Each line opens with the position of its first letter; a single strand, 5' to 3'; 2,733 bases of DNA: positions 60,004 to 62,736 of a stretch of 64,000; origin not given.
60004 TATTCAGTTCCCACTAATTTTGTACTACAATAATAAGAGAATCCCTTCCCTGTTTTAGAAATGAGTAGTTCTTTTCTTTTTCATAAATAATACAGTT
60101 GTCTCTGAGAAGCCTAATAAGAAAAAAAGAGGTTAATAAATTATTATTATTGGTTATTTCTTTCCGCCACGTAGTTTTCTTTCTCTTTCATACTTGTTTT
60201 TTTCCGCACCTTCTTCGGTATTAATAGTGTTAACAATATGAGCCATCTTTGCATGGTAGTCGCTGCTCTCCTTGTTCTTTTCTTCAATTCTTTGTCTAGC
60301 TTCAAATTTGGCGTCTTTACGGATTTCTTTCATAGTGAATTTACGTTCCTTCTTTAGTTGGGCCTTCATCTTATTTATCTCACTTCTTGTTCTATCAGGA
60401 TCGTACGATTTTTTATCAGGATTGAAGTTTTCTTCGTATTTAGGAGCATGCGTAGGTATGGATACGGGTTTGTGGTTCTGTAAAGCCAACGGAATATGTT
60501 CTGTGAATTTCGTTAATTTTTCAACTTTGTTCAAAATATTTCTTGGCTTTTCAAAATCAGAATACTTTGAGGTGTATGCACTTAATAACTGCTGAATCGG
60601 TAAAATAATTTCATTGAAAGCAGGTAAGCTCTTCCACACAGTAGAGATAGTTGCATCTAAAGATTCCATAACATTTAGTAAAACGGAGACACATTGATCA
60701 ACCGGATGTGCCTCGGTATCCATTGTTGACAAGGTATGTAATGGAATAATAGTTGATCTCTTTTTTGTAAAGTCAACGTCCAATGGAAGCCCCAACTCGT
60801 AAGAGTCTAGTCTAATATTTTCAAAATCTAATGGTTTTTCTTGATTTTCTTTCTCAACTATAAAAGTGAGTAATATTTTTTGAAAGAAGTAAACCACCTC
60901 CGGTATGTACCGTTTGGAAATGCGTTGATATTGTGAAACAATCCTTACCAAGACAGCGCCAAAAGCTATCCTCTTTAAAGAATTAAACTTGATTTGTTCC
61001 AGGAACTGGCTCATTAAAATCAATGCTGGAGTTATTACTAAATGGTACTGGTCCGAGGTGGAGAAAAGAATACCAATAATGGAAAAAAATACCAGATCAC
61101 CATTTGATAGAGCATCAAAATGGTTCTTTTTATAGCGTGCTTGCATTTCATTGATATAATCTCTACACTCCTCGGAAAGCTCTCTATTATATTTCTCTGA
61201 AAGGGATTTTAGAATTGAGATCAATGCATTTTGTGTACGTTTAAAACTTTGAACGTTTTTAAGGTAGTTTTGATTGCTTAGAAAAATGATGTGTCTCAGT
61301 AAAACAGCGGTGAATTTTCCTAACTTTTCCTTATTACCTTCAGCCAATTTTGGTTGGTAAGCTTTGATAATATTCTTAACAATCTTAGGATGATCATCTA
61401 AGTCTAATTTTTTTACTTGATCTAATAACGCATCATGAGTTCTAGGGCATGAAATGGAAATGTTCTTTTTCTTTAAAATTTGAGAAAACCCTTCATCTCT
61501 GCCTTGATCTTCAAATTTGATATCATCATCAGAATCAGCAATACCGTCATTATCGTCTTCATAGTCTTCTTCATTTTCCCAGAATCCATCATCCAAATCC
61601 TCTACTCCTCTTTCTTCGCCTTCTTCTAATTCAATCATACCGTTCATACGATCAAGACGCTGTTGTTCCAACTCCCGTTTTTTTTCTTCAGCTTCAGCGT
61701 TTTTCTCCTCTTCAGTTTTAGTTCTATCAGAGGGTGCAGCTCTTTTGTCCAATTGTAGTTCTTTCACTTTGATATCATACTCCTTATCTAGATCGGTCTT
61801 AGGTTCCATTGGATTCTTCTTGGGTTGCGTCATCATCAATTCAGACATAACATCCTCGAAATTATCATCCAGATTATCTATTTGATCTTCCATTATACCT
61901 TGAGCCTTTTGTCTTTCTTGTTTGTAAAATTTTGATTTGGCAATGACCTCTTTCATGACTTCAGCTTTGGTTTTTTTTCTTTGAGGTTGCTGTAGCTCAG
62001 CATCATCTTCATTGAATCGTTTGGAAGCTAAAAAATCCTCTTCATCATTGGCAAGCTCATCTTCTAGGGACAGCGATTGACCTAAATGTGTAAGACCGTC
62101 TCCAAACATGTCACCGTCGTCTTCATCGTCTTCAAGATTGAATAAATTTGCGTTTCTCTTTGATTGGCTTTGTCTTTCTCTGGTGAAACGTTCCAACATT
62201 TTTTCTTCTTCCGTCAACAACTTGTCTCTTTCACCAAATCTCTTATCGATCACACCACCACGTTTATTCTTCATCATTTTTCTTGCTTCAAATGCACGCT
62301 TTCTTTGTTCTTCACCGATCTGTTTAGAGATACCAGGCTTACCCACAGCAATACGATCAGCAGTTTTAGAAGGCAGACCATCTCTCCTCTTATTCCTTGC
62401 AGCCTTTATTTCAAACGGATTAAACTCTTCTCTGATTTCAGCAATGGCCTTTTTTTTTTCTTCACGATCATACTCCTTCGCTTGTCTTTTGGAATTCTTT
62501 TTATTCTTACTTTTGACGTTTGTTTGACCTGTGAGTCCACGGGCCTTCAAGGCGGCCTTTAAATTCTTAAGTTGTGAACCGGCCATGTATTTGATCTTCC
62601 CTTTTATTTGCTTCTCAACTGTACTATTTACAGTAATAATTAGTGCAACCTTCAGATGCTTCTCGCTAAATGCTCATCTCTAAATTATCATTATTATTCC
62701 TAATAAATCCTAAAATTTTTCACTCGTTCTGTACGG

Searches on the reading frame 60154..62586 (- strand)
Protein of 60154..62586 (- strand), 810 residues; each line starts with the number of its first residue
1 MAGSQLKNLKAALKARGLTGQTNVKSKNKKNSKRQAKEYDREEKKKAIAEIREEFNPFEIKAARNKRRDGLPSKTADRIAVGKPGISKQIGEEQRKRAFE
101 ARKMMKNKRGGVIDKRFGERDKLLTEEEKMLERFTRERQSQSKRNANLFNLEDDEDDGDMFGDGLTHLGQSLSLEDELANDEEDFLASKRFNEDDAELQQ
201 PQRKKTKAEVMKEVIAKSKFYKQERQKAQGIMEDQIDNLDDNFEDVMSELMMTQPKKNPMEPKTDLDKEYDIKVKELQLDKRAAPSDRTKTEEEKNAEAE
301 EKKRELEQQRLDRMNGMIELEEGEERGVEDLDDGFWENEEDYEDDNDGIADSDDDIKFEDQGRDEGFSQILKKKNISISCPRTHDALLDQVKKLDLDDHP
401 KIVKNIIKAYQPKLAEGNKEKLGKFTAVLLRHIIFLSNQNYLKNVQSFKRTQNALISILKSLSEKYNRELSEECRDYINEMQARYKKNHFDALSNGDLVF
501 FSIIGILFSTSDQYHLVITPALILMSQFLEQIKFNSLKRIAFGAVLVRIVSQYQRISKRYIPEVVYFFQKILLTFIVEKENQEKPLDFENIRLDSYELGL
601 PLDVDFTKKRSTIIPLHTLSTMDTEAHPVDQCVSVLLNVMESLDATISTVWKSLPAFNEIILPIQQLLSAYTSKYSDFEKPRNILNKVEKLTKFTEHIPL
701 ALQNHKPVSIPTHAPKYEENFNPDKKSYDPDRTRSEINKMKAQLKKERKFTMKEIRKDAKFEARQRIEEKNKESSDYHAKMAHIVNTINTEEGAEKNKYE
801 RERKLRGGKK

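Call 20: search_protein_families(library=pfam, proteins=[window:60154-62586:-], max_evalue=0.0001)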
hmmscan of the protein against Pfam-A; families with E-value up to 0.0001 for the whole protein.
window:60154-62586:- (810 aa): 1 family
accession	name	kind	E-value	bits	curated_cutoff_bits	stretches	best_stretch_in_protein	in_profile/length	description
PF04147.17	Nop14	-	2.8e-173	578.8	34.9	2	378-793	435-861/862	Nop14-like family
